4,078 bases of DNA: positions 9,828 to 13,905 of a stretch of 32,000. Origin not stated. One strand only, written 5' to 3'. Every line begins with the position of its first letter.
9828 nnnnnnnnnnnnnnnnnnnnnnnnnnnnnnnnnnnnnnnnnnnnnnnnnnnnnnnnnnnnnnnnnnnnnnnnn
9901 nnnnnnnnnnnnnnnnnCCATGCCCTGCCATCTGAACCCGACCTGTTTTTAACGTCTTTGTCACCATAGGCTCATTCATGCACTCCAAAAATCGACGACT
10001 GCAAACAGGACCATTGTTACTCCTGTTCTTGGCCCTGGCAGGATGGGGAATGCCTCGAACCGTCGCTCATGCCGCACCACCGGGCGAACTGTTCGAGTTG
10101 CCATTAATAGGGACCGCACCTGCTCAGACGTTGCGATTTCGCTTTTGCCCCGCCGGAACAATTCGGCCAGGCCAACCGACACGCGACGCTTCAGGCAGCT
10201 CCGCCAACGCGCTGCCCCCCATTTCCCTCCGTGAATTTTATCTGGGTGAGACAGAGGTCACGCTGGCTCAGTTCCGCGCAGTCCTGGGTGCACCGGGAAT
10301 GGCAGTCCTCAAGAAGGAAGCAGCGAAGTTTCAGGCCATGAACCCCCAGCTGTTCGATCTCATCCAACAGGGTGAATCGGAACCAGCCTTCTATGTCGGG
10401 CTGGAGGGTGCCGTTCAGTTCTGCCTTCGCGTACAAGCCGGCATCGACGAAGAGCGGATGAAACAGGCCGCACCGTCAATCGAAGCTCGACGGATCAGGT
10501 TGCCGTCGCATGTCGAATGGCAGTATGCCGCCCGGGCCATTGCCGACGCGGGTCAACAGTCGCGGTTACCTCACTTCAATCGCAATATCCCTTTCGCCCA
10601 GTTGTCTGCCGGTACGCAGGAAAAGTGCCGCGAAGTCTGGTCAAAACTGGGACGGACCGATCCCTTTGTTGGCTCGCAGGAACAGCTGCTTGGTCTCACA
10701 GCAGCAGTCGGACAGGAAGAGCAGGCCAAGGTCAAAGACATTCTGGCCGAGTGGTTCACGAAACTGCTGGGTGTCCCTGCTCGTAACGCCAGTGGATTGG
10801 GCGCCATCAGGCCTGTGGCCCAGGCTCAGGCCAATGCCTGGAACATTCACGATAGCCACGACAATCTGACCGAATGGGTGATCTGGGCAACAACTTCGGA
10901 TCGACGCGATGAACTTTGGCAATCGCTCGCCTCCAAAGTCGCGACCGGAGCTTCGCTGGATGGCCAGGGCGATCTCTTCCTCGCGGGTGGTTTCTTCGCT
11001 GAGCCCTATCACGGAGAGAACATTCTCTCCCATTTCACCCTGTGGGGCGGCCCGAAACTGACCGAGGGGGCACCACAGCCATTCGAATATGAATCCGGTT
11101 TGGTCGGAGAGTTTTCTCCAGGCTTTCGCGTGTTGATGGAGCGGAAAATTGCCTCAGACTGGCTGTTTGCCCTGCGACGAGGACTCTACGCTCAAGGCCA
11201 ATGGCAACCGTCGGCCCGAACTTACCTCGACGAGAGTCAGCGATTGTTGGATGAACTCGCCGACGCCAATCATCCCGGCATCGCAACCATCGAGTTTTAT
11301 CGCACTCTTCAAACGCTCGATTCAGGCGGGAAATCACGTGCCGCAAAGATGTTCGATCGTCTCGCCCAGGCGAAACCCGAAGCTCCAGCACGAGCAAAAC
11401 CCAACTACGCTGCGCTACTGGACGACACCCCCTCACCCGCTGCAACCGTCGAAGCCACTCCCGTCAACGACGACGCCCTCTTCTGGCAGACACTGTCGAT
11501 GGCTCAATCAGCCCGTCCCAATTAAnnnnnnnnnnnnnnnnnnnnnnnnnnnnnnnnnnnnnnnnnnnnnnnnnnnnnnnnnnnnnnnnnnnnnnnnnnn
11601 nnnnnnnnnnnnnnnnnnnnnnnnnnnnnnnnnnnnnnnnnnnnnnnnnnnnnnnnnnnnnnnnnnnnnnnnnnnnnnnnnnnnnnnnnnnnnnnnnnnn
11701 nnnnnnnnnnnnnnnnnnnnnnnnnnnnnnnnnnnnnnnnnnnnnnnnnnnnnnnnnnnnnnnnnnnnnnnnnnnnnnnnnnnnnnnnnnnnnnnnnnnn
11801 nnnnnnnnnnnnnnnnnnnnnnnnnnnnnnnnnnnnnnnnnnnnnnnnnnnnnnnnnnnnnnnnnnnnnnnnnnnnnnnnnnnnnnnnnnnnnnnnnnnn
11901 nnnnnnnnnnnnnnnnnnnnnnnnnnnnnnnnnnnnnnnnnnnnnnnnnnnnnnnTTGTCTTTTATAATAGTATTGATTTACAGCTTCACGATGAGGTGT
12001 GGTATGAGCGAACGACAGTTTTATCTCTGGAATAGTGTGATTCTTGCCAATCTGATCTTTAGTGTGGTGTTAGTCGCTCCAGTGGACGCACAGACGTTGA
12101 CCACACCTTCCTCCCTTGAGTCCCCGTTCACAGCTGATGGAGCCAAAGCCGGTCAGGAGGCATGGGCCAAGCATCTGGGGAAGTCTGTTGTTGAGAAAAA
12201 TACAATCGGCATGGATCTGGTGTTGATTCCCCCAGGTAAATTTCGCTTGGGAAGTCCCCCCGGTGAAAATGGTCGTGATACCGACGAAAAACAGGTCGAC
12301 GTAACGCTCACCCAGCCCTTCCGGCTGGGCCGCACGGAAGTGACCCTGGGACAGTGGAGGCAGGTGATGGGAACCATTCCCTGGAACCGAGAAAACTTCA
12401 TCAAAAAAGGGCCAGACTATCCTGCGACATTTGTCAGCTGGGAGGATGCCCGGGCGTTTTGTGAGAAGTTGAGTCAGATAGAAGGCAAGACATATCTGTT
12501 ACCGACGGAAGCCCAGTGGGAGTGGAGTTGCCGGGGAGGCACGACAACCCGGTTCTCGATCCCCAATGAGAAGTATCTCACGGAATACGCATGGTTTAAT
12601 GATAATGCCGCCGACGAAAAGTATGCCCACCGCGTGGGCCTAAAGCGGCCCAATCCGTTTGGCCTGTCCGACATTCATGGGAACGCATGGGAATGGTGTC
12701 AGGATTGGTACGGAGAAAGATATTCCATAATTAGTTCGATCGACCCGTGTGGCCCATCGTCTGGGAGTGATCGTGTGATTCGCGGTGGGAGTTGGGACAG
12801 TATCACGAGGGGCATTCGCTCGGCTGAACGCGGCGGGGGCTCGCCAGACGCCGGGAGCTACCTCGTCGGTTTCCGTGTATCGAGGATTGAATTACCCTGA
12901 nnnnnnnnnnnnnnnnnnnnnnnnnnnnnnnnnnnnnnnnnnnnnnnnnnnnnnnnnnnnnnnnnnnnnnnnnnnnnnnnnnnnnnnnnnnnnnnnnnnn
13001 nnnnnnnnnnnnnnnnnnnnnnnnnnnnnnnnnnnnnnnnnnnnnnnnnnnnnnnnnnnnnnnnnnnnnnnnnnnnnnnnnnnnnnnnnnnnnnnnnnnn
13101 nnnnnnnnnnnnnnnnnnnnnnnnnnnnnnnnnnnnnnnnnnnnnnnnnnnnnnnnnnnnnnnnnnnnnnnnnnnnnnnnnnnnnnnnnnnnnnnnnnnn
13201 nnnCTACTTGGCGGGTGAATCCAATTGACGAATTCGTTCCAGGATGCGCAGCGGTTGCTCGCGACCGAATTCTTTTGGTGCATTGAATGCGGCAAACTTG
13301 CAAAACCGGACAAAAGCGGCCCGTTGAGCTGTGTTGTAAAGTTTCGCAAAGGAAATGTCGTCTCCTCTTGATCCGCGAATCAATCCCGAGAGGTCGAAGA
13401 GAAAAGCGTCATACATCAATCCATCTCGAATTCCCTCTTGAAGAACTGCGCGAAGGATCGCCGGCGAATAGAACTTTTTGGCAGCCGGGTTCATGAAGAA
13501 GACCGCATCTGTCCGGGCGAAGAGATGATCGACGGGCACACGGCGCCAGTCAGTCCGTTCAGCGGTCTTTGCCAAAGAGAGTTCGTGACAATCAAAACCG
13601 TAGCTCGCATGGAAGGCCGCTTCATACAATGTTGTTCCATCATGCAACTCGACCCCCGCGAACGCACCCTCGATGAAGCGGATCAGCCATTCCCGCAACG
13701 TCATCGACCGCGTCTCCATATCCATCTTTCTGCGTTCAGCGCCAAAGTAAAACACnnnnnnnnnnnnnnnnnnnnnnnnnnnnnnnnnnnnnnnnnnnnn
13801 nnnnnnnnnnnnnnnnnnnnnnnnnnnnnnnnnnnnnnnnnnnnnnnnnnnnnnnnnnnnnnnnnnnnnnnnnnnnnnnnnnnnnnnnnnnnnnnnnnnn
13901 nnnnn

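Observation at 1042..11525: Six-gene exported TPR / helical scaffold / vWA-like / MacB-type ABC / FGE-like cluster with no match to a characterised pathway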

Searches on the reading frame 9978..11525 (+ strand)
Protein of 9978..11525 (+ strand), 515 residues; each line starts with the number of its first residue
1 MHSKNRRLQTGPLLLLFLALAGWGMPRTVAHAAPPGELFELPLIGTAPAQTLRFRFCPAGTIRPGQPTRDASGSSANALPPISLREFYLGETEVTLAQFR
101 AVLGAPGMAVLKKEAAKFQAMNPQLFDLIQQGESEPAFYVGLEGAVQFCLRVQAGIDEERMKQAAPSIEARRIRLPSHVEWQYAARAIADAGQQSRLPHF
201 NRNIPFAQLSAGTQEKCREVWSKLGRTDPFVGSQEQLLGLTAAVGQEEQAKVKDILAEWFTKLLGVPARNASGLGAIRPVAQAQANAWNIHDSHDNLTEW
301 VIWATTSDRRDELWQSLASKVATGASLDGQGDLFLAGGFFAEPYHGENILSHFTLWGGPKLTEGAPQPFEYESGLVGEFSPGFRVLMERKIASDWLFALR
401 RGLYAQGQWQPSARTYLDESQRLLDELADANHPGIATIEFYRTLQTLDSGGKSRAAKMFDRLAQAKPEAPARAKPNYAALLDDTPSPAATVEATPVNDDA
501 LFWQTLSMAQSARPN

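Call 4: search_protein_families(library=pfam, proteins=[window:9978-11525:+], max_evalue=0.01)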
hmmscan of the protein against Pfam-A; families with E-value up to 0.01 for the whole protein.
window:9978-11525:+ (515 aa): 1 family
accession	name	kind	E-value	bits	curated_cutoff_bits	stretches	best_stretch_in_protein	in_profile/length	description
PF03781.23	FGE-sulfatase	-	6.8e-13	49.3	23.3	1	57-212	8-146/255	Sulfatase-modifying factor enzyme 1-like domain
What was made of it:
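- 9978..11525 (+): g6: exported, non-catalytic FGE/C-type-lectin-fold protein with a helical C-terminal extension. It is PorK/GldK-like. Pfam FGE-sulfatase (call 4).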

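Call 5: search_protein_families(library=ncbifam, proteins=[window:9978-11525:+], max_evalue=0.01)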
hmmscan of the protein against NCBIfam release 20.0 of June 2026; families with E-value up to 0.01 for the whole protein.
window:9978-11525:+ (515 aa): 1 family
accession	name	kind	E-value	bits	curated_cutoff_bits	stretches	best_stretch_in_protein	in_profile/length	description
TIGR03525.2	GldK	equivalog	2e-08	34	350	1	55-101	37-83/408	T9SS ring complex lipoprotein PorK/GldK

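Call 6: search_protein_families(library=padloc, proteins=[window:9978-11525:+], max_evalue=0.01)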
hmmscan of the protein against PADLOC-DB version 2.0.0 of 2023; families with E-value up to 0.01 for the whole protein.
window:9978-11525:+ (515 aa): 0 families

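Call 10: search_solved_structures(query=window:9978-11525:+, max_evalue=1)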
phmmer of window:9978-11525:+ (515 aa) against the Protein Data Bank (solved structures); distinct sequences matched with E-value up to 1: 2.
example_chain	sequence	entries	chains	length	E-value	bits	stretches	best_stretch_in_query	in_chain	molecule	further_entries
1wf5_A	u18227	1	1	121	0.7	11.8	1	11-74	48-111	sidekick 2 protein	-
8qma_F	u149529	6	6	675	0.88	11.4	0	301-367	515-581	PAP3 | PAP3, pTAC10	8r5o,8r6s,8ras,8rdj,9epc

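Call 62: search_solved_structures(query=A7, max_evalue=1, show_alignments=1)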
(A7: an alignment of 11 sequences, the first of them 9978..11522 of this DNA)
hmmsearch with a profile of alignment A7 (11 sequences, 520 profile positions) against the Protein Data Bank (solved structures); distinct sequences matched with E-value up to 1: 22.
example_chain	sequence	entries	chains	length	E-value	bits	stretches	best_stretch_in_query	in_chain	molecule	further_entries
9mzu_A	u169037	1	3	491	1.1e-18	70.6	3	138-195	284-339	PorK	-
9ots_A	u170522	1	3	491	1.1e-18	70.6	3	138-195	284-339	Por secretion system protein porK/gldK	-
9p6h_B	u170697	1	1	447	3.8e-18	68.8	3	138-195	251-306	Lipoprotein, putative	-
9myj_B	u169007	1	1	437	6.8e-18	68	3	138-195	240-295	Lipoprotein, putative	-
2y3c_A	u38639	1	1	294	5.6e-16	61.7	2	79-196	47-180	TREPONEMA DENTICOLA VARIABLE PROTEIN 1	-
2aft_X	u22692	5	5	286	3.2e-10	42.7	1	62-194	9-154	Sulfatase modifying factor 1 | Sulfatase-modifying factor 1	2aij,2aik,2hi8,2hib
2aii_X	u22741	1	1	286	4e-10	42.4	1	62-194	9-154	Sulfatase modifying factor 1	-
2afy_X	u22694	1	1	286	4e-10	42.3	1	62-194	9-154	Sulfatase modifying factor 1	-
1y1e_X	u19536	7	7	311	5.7e-10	41.8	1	62-194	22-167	C-alpha-formyglycine-generating enzyme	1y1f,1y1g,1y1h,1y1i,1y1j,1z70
31dc_A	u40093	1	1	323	5.9e-10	41.8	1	62-194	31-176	Formylglycine-generating enzyme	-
5ssy_A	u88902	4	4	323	7.6e-10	41.4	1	62-194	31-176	Formylglycine-generating enzyme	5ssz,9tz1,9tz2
5aoh_A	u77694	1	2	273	3.1e-09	39.4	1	281-307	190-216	Spore coat protein CotH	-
5ssx_A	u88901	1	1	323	6.6e-09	38.3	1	62-194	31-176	Formylglycine-generating enzyme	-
8aru_A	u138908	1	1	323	2.2e-08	36.6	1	62-194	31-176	Formylglycine-generating enzyme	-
6muj_A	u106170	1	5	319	6e-08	35.2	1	63-193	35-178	Formylglycine-generating enzyme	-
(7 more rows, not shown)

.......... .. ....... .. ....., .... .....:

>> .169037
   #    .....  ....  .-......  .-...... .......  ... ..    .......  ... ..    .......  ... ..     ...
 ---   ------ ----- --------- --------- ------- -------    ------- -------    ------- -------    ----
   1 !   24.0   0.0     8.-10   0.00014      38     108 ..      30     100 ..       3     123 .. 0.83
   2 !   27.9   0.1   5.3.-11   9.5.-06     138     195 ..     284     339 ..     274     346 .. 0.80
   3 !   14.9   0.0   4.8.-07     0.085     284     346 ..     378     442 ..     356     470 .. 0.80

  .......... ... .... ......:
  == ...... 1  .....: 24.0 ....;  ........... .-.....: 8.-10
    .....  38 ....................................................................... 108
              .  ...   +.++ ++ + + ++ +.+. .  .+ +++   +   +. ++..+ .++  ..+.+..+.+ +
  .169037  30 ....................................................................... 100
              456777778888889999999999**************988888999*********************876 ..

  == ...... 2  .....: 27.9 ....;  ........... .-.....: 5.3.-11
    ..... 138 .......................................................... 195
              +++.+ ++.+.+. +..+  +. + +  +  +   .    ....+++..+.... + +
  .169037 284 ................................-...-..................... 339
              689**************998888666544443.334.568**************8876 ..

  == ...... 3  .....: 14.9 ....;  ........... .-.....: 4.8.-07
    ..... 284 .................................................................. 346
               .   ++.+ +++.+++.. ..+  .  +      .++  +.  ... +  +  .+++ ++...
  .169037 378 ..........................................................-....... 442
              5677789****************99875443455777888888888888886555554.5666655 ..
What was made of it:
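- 9978..11525 (+): A profile search of PDB gives PorK 1e-18, TvpA 6e-16 and FGE 3e-10 (call 62).
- On Formylglycine-generating enzyme (catalytic): The profile hits FGE structures at 3e-10 (call 62).
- Closest known: PorK/GldK of the type IX secretion / gliding machinery. Same: It likewise has a non-catalytic FGE fold split by a long insertion (call 62).
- g6 is closest to PorK/GldK, a ring-forming structural protein of a secretion and motility machine (call 62).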

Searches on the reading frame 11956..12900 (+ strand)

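Call 4: search_protein_families(library=pfam, proteins=[window:11956-12900:+], max_evalue=0.01)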
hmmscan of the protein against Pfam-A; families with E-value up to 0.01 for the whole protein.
window:11956-12900:+ (314 aa): 1 family
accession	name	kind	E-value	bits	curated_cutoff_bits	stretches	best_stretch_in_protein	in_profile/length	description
PF03781.23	FGE-sulfatase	-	1.1e-42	146.9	23.3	1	87-308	4-253/255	Sulfatase-modifying factor enzyme 1-like domain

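Call 5: search_protein_families(library=ncbifam, proteins=[window:11956-12900:+], max_evalue=0.01)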
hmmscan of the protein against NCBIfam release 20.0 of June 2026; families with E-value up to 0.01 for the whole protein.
window:11956-12900:+ (314 aa): 7 families
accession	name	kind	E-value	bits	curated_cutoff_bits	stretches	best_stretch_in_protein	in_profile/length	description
NF051459.1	pyoverdine_PvdO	equivalog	2.4e-29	102.3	500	1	81-310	29-278/280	dihydropyoverdine dehydrogenase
TIGR03525.2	GldK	equivalog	4.5e-20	72.3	350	1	154-308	219-403/408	T9SS ring complex lipoprotein PorK/GldK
TIGR02171.1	Fb_sc_TIGR02171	subfamily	1.6e-12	46.3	544.35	2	176-297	155-265/912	TIGR02171 family lipoprotein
TIGR03440.2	egtB_TIGR03440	equivalog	9.7e-11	41.4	360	1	153-308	272-412/413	ergothioneine biosynthesis protein EgtB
NF041186.1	SenA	equivalog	1.7e-09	37.5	420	1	147-308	263-380/382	selenoneine synthase SenA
TIGR04344.1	ovoA_Nterm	equivalog_domain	5.5e-07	28.8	400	1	154-252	295-384/444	5-histidylcysteine sulfoxide synthase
TIGR03524.1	GldJ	equivalog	0.0095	14.6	458.2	0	194-252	310-365/559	gliding motility lipoprotein GldJ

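Call 6: search_protein_families(library=padloc, proteins=[window:11956-12900:+], max_evalue=0.01)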
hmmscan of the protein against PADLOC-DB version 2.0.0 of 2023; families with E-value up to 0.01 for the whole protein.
window:11956-12900:+ (314 aa): 0 families

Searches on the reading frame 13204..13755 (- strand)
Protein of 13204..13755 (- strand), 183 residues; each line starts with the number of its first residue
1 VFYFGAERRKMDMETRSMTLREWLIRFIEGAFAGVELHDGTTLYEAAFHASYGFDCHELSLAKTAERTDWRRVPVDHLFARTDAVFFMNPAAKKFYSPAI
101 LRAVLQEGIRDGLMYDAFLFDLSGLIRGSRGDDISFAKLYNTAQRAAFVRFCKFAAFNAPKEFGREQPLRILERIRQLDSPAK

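Call 23: search_protein_families(library=pfam, proteins=[window:13204-13755:-], max_evalue=0.001)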
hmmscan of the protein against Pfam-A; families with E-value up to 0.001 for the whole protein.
window:13204-13755:- (183 aa): 1 family
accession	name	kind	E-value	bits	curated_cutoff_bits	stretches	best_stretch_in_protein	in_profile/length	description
PF20461.3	DUF6714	-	1.3e-12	48.4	27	1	24-162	5-144/161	Family of unknown function (DUF6714)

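Call 74: search_protein_families(library=padloc, proteins=[window:13204-13755:-], max_evalue=0.001)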
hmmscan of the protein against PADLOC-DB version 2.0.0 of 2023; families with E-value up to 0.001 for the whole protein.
window:13204-13755:- (183 aa): 0 families
